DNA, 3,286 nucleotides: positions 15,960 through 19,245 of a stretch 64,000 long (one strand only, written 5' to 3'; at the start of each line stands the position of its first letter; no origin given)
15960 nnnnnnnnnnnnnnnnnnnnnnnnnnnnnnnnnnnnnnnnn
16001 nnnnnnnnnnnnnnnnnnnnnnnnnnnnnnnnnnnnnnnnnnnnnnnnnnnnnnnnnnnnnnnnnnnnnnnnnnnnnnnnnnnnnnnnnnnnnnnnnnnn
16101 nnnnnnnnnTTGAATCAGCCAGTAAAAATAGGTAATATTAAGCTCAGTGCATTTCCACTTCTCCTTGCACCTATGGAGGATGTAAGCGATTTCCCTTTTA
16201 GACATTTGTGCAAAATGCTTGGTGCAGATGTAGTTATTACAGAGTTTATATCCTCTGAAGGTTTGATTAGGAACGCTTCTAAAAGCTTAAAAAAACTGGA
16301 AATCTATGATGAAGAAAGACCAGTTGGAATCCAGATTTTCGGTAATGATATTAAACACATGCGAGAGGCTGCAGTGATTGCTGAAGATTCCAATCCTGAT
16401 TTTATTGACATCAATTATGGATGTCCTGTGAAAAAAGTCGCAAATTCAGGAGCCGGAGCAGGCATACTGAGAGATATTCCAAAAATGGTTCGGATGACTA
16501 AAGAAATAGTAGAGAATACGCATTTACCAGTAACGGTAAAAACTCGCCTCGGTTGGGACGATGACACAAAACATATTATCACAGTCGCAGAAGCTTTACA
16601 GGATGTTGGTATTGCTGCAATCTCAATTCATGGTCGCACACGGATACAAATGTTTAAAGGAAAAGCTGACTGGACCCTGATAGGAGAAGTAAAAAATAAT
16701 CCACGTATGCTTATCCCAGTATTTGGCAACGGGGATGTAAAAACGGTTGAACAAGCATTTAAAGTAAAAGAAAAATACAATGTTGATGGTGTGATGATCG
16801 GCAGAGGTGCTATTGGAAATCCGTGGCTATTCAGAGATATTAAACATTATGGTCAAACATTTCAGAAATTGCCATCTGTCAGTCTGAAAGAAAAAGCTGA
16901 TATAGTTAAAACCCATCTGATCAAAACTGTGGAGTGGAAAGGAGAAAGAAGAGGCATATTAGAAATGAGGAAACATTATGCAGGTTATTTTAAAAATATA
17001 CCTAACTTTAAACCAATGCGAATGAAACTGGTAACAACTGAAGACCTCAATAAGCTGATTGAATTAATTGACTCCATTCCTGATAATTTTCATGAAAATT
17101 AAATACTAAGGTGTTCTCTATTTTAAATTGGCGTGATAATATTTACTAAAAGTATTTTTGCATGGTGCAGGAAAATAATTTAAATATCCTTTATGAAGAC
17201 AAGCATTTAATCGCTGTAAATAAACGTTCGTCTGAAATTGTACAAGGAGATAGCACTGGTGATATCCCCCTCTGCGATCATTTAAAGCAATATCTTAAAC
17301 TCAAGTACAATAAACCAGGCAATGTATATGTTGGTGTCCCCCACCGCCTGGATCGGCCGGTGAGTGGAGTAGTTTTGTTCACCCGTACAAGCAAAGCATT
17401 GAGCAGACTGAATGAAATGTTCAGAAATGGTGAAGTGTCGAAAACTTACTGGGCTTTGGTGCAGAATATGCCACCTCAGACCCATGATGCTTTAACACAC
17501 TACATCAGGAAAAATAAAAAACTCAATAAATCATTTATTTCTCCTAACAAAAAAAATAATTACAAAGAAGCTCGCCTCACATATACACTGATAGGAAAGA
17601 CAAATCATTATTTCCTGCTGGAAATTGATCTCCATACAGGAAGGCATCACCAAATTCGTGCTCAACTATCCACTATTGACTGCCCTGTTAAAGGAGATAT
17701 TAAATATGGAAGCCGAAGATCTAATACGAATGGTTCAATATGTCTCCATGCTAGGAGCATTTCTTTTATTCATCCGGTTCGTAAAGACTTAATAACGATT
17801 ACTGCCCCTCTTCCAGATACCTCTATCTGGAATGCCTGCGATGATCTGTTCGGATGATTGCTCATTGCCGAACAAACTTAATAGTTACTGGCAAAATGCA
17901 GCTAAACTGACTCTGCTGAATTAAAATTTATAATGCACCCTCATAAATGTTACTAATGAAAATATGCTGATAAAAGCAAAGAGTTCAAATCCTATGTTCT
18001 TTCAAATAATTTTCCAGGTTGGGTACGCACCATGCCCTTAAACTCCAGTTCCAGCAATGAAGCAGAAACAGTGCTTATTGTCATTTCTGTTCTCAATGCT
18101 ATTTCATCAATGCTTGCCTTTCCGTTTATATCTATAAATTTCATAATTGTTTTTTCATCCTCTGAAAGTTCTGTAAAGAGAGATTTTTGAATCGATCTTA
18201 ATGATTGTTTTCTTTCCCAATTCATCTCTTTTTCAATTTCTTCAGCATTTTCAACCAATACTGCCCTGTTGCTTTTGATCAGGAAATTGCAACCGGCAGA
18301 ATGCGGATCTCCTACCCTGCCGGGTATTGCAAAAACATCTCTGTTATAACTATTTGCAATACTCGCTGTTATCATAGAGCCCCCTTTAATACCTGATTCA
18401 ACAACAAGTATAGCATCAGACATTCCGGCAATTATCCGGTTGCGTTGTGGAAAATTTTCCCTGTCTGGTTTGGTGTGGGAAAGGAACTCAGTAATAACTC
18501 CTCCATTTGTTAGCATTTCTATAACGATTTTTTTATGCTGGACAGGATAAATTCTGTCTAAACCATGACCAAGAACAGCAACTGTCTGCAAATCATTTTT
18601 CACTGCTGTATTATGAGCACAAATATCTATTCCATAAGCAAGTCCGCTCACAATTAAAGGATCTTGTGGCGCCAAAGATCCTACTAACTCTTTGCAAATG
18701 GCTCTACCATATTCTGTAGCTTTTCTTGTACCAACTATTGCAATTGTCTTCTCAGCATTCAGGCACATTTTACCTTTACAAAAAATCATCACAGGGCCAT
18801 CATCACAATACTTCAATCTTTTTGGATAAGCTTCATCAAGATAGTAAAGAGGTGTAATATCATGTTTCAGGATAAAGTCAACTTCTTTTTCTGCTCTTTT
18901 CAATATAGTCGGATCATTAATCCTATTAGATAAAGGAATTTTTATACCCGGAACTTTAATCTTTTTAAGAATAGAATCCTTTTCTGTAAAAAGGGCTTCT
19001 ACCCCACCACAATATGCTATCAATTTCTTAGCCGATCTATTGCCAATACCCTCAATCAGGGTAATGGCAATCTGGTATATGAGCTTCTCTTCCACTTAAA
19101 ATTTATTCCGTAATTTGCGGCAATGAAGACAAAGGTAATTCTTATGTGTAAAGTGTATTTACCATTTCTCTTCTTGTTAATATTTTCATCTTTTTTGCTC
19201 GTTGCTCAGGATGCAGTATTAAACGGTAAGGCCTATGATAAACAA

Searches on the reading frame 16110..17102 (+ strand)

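Call 83: search_protein_families(library=pfam, proteins=[window:16110-17102:+], max_evalue=0.00001)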
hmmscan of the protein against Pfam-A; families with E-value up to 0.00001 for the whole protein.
window:16110-17102:+ (330 aa): 1 family
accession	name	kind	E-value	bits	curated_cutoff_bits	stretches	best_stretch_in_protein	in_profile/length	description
PF01207.24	Dus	-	1.7e-81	274.2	20.4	1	18-316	1-298/311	Dihydrouridine synthase (Dus)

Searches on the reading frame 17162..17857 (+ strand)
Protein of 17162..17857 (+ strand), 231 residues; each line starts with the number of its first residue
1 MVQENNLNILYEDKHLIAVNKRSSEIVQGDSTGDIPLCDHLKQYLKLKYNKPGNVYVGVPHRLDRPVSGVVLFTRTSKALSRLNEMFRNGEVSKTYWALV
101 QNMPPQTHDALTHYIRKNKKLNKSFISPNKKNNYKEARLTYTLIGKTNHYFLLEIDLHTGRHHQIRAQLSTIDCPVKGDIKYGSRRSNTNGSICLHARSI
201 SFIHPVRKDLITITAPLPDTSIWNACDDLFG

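Call 83: search_protein_families(library=pfam, proteins=[window:17162-17857:+], max_evalue=0.00001)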
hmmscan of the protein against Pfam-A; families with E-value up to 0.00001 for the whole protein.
window:17162-17857:+ (231 aa): 1 family
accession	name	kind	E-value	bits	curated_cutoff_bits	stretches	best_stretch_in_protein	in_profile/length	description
PF00849.27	PseudoU_synth_2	-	1.2e-31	110.5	26.8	1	15-170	1-151/152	RNA pseudouridylate synthase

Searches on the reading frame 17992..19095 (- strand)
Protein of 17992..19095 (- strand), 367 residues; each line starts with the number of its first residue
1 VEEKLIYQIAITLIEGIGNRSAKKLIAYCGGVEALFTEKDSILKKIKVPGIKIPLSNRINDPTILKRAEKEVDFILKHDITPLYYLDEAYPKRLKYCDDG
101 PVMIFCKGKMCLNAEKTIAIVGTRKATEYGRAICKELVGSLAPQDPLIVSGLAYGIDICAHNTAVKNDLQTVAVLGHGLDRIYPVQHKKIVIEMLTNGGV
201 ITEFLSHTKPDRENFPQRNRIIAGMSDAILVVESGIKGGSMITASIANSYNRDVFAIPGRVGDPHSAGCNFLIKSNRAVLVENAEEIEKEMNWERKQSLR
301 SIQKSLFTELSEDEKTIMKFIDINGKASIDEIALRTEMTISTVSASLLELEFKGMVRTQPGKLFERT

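Call 83: search_protein_families(library=pfam, proteins=[window:17992-19095:-], max_evalue=0.00001)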
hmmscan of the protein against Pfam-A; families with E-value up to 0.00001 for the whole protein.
window:17992-19095:- (367 aa): 2 families
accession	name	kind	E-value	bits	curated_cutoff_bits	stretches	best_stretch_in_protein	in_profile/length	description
PF02481.21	DNA_processg_A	-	2e-73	246.5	29.6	1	78-280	5-210/212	DNA recombination-mediator protein A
PF17782.7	DprA_WH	-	1.7e-10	41.2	22.9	1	309-362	9-61/61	DprA winged helix domain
